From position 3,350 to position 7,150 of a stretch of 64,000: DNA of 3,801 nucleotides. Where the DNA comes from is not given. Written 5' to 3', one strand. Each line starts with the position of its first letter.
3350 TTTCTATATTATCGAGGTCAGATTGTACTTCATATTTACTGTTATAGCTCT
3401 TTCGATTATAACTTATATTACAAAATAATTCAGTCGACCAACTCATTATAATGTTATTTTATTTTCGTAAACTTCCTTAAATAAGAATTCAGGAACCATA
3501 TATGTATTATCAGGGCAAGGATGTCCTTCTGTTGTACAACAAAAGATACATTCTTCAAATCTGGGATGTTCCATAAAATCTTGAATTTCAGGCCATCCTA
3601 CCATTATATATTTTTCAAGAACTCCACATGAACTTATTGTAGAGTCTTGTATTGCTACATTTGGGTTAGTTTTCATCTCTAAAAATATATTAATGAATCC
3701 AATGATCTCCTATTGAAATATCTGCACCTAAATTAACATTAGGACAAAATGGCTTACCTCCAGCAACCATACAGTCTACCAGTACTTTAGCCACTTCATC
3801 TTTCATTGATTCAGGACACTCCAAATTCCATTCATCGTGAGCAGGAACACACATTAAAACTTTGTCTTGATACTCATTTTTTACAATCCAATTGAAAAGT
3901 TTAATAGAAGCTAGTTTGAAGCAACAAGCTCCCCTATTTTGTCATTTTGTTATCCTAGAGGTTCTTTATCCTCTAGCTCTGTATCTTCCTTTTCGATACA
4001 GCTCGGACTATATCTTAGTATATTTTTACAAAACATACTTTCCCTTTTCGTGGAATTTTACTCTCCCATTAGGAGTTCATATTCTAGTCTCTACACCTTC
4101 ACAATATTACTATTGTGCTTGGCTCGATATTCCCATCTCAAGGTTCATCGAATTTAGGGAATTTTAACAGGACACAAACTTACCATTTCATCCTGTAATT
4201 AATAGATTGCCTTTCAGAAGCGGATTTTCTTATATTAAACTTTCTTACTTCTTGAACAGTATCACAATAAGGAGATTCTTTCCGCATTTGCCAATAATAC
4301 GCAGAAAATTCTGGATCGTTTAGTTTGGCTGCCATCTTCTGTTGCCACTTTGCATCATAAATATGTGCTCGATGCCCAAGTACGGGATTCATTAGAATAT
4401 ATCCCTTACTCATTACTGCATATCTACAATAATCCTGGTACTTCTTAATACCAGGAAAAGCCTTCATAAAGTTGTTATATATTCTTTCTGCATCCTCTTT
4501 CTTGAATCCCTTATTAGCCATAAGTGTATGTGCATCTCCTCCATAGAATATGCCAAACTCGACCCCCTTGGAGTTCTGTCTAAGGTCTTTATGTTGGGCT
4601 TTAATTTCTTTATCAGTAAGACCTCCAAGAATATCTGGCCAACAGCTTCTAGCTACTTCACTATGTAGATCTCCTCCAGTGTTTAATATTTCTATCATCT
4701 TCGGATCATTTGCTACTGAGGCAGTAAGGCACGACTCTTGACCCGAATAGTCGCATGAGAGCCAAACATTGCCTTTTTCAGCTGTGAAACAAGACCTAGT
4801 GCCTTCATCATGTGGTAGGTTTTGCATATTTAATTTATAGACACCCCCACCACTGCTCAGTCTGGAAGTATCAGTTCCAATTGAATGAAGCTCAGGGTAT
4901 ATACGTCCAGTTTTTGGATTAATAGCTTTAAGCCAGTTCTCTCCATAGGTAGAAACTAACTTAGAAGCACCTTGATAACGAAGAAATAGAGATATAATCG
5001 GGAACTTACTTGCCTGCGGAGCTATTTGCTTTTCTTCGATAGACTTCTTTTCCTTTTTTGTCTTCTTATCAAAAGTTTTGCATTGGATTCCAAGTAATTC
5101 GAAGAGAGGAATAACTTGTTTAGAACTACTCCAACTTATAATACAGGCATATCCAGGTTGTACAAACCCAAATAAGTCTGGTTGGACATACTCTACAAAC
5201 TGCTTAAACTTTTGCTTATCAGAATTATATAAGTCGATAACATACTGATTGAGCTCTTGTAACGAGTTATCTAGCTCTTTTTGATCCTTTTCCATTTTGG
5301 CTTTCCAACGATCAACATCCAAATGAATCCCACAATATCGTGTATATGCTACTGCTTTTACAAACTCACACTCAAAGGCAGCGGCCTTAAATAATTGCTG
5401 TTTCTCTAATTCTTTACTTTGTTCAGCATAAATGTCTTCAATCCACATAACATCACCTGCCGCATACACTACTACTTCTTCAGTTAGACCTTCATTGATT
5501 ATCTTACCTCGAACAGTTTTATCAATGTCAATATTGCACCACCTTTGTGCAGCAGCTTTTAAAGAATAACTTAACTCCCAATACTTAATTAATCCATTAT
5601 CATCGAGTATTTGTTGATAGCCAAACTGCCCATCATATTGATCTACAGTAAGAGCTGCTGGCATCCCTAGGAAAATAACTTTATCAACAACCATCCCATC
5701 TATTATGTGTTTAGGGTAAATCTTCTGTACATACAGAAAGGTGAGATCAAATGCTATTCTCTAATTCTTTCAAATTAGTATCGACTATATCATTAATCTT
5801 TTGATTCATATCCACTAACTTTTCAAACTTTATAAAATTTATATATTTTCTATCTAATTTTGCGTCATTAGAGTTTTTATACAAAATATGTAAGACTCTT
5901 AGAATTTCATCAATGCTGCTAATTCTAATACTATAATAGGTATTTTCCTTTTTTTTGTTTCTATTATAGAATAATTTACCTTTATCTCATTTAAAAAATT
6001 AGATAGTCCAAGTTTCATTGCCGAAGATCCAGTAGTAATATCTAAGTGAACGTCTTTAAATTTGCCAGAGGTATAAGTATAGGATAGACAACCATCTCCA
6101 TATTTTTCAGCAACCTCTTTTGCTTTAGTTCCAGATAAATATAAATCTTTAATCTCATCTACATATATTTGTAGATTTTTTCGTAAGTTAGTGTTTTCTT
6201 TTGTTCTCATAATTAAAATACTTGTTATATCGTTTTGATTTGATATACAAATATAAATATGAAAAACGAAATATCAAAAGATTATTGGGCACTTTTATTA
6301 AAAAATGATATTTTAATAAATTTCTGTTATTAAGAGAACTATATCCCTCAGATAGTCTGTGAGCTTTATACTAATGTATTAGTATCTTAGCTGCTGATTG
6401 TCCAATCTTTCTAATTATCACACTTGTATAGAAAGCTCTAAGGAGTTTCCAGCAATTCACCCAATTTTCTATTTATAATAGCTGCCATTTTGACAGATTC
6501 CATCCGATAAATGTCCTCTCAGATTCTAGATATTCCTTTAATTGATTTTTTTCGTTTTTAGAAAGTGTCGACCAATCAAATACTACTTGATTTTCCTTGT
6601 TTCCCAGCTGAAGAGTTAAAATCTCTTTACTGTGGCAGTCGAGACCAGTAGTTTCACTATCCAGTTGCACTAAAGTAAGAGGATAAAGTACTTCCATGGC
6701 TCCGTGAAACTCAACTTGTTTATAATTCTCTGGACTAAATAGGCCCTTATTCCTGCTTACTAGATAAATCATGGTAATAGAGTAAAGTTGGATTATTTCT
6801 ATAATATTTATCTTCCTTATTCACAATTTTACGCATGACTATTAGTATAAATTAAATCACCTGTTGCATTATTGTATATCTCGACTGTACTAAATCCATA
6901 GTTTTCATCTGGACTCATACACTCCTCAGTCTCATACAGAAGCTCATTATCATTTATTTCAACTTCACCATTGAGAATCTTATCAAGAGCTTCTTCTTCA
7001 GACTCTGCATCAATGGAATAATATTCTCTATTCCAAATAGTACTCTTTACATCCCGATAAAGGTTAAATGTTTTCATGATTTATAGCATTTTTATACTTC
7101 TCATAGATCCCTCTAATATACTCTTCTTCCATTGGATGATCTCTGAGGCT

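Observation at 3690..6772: Family-A DNA polymerase is split into three exons by two group I introns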

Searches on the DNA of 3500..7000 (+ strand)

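Call 3: search_rna_families(source=window, start=3500, end=7000, threshold=evalue, max_evalue=10, show_alignments=4)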
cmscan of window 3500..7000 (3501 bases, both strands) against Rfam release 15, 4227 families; matches with E-value up to 10: 9.
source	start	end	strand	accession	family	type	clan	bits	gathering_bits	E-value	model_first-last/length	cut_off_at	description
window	6284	6467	-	RF00028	Intron_gpI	Intron;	-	36.2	50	7.6e-07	47-158/253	no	Group I catalytic intron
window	3984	4223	-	RF00028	Intron_gpI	Intron;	-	29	50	0.00011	1-253/253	no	Group I catalytic intron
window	6672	6715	+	RF03001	leuA-Halobacteria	Cis-reg;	-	19.5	47.9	0.8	1-53/53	no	leuA-Halobacteria RNA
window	5046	5121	-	RF00736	mir-320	Gene; miRNA;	-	18.7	55.5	0.96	1-76/76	no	mir-320 microRNA precursor family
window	5763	5795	-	RF00028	Intron_gpI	Intron;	-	18.2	50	0.18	219-251/253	no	Group I catalytic intron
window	3797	3839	-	RF01308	sR58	Gene; snRNA; snoRNA; CD-box;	-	16.1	55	4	1-55/55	no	Small nucleolar RNA sR58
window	4627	4703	-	RF01630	ceN40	Gene; snRNA; snoRNA; CD-box;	-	15.5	35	3.3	1-123/123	no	Nematode snoRNA ceN40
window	6903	6954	-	RF01310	sR7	Gene; snRNA; snoRNA; CD-box;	-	14.1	37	6.9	1-57/57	no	Small nucleolar RNA sR7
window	4348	4495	+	RF02209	WT1-AS_7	Gene; lncRNA;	-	10.5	50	7.9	1-294/294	no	WT1 antisense RNA conserved region 7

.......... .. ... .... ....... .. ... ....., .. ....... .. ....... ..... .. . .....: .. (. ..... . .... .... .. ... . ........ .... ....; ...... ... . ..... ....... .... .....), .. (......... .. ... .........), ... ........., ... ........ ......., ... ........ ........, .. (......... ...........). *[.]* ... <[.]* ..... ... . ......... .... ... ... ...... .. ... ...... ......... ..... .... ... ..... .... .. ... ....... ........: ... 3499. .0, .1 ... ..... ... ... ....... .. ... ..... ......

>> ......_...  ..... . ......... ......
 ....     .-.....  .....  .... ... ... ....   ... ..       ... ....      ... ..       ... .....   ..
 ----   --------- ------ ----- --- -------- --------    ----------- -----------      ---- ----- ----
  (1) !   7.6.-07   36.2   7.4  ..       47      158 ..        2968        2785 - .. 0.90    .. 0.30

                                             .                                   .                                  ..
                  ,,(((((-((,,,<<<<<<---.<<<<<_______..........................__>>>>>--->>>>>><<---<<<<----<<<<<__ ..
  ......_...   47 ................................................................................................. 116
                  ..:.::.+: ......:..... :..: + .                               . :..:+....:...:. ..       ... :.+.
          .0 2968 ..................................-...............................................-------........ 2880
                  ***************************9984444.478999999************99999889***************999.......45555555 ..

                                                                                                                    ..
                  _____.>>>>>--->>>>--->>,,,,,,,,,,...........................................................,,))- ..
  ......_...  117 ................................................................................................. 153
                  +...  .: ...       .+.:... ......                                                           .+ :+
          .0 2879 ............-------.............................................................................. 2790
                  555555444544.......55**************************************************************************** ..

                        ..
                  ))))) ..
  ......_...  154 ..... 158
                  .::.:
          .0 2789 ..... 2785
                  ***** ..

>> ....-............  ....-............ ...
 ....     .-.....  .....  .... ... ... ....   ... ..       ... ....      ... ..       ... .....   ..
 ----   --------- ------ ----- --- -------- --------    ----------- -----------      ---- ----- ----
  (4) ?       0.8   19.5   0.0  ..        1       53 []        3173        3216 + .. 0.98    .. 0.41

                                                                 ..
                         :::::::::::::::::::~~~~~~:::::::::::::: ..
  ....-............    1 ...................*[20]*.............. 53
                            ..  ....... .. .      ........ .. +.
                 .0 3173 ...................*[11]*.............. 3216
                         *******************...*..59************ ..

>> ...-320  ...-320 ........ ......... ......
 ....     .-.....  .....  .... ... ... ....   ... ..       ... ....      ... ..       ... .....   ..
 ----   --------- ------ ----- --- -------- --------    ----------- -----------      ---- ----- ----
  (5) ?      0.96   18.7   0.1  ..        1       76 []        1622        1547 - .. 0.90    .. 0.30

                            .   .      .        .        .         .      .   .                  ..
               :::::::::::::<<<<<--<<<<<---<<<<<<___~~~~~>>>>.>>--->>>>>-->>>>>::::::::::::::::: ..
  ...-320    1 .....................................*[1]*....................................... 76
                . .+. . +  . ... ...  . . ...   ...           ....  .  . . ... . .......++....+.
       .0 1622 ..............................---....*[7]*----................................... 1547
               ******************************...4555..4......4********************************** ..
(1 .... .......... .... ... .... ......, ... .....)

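Call 9: search_dna_similar(query=window:3600-6900:+, collection=phages, mode=distant, max_rows=25)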
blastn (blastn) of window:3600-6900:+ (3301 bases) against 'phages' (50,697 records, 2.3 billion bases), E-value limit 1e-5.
Records with a match: 34; places in all: 34; records where one place covers at least 80% of the query: 0.
Best place of each record, by identity: 80-90% 12; 60-80% 22.
By first word of the organism name: Pseudomonas 8; Bacteroides 8; Synechococcus 6; Clostridium 6; uncultured 2; Bacteriophage 2; Cyanophage 1; bajarodcaudo 1.
By host as written in the record: Pseudomonas syringae pv. porri LMG 28495 8; Bacteroides intestinalis DSM 108646 8; - 7; Clostridium perfringens 4; Synechococcus sp. SynWH7803 2; Synechococcus sp. KCZYC6 2; Synechococcus 1; Clostridium perfringens JCM 1290 1; and 1 more.
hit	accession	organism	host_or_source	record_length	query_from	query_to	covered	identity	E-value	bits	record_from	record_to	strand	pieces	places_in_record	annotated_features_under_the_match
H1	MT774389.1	uncultured phage cr116_1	human feces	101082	166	632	13%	72.5%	8e-21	209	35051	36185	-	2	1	hypothetical protein | DNA polymerase I (x2)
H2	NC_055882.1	uncultured phage cr116_1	human feces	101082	166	632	13%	72.5%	8e-21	209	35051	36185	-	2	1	endonuclease | DNA polymerase I (x2)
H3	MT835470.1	Bacteriophage sp.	human fecal samples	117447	1773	1934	5%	71.5%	1e-11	79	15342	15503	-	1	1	record has no annotation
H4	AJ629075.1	Cyanophage S-RSM88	Synechococcus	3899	2721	2805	3%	78.8%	6e-10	73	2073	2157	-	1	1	psbA: D1 protein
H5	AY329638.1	Synechococcus phage S-PM2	-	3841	2721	2805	3%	78.8%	6e-10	73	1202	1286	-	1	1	psbA: PsbA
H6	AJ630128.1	Synechococcus phage S-PM2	Synechococcus sp. SynWH7803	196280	2721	2805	3%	78.8%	6e-10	73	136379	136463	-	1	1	PsbA: photosystem II D1 protein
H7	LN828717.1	Synechococcus phage S-PM2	-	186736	2721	2805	3%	78.8%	6e-10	73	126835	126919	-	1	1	PsbA: photosystem II D1 protein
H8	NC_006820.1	Synechococcus phage S-PM2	Synechococcus sp. SynWH7803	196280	2721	2805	3%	78.8%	6e-10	73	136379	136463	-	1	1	PsbA: photosystem II D1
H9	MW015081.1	Synechococcus phage S-SRM01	Synechococcus sp. KCZYC6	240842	2725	2801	2%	82.3%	9e-8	66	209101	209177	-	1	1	none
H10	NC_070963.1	Synechococcus phage S-SRM01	Synechococcus sp. KCZYC6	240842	2725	2801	2%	82.3%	9e-8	66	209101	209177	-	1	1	none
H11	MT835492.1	Bacteriophage sp.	human fecal samples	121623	1851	1927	2%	81.8%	5e-11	77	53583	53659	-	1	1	record has no annotation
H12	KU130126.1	Pseudomonas phage vB_PsyM_KIL1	Pseudomonas syringae pv. porri LMG 28495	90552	2787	2858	2%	86.5%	9e-14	87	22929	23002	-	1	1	hypothetical protein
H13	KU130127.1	Pseudomonas phage vB_PsyM_KIL2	Pseudomonas syringae pv. porri LMG 28495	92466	2787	2858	2%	86.5%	9e-14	87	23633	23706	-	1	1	hypothetical protein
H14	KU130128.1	Pseudomonas phage vB_PsyM_KIL3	Pseudomonas syringae pv. porri LMG 28495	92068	2787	2858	2%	86.5%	9e-14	87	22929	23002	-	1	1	hypothetical protein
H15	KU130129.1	Pseudomonas phage vB_PsyM_KIL4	Pseudomonas syringae pv. porri LMG 28495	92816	2787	2858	2%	86.5%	9e-14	87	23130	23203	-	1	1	hypothetical protein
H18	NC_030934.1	Pseudomonas phage vB_PsyM_KIL1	Pseudomonas syringae pv. porri LMG 28495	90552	2787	2858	2%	86.5%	9e-14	87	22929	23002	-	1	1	portal protein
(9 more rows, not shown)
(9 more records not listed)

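Call 11: get_annotated_region(hit=H2, flank=4000)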
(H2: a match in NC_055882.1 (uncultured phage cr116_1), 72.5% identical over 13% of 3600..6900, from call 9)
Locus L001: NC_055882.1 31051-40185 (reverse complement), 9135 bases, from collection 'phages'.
description: CrAssphage cr116_1, complete genome.
organism: uncultured phage cr116_1 (NCBI taxid 2772073)
taxonomy: Viruses; Duplodnaviria; Heunggongvirae; Uroviricota; Caudoviricetes; Crassvirales; Steigviridae; Asinivirinae; Pamirivirus; Pamirivirus faecium
host: -; source: human feces; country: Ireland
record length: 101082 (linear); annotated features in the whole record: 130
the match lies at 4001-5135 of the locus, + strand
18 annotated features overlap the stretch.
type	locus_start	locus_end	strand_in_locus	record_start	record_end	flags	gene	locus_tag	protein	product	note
CDS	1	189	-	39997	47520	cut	-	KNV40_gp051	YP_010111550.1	VOG3903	gp_24128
CDS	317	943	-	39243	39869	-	-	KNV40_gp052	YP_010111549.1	hypothetical protein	gp_24127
CDS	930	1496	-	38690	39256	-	-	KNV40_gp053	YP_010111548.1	hypothetical protein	gp_24126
CDS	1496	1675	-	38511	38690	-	-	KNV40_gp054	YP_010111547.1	hypothetical protein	gp_24125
CDS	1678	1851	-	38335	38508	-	-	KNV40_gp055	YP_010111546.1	hypothetical protein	gp_24124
CDS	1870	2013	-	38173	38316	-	-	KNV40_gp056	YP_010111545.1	hypothetical protein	gp_24123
CDS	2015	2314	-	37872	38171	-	-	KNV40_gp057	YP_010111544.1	hypothetical protein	gp_24122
CDS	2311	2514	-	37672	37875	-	-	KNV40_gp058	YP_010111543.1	mRNAse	gp_24121; HicA toxin (mRNAse) [phiCrAss001]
CDS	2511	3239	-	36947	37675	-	-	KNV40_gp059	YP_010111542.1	RNA ligase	gp_24120; RNA ligase [Streptomyces phage BillNye]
CDS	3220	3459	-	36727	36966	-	-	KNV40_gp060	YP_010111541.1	hypothetical protein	gp_24119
CDS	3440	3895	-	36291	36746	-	-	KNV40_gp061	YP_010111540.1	VOG4559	gp_24118; putative early protein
CDS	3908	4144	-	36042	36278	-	-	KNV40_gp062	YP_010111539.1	DNA polymerase I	gp_24117; DNA polymerase I [phiCrAss001]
CDS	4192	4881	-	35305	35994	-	-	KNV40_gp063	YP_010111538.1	endonuclease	gp_24116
CDS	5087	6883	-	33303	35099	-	-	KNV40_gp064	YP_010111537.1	DNA polymerase I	gp_24115; DNA polymerase I [phiCrAss001]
CDS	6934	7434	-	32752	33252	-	-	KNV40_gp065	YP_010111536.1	aspartyl protease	gp_24114; Aspartyl protease [phiCrAss001]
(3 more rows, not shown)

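Call 30: get_annotated_region(hit=H8, flank=600)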
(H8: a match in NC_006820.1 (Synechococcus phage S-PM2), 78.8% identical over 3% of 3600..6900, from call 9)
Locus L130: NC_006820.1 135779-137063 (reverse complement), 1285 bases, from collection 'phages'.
description: Synechococcus phage S-PM2, complete genome.
organism: Synechococcus phage S-PM2 (NCBI taxid 238854)
taxonomy: Viruses; Duplodnaviria; Heunggongvirae; Uroviricota; Caudoviricetes; Kyanoviridae; Nodensvirus; Nodensvirus spm2
host: Synechococcus sp. SynWH7803; source: sea water; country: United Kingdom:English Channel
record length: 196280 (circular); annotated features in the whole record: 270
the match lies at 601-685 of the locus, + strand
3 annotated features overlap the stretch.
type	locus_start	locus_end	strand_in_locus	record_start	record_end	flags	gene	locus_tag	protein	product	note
CDS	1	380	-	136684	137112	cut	F-CphI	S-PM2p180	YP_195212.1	endonuclease VII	T4-LIKE GC: 866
misc_RNA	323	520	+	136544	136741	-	-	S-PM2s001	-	-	Cyanophage Functional RNA 1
CDS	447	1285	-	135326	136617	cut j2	PsbA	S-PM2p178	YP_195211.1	photosystem II D1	T4-LIKE GC: 280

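Call 31: get_annotated_region(hit=H18, flank=1200)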
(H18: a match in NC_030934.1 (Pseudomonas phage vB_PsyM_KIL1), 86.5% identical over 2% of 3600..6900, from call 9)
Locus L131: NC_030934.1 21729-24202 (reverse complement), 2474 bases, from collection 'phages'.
description: Pseudomonas phage vB_PsyM_KIL1, complete genome.
organism: Pseudomonas phage vB_PsyM_KIL1 (NCBI taxid 1777065)
taxonomy: Viruses; Duplodnaviria; Heunggongvirae; Uroviricota; Caudoviricetes; Flaumdravirus; Flaumdravirus KIL4
host: Pseudomonas syringae pv. porri LMG 28495; source: -; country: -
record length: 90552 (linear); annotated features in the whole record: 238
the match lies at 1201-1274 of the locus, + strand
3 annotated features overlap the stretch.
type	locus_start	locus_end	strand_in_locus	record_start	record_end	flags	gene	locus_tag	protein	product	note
CDS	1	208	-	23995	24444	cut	-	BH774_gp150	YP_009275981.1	DNA methyltransferase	-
CDS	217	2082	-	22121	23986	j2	-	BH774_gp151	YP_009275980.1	portal protein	-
CDS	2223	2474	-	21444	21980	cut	-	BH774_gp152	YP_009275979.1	HNH endonuclease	-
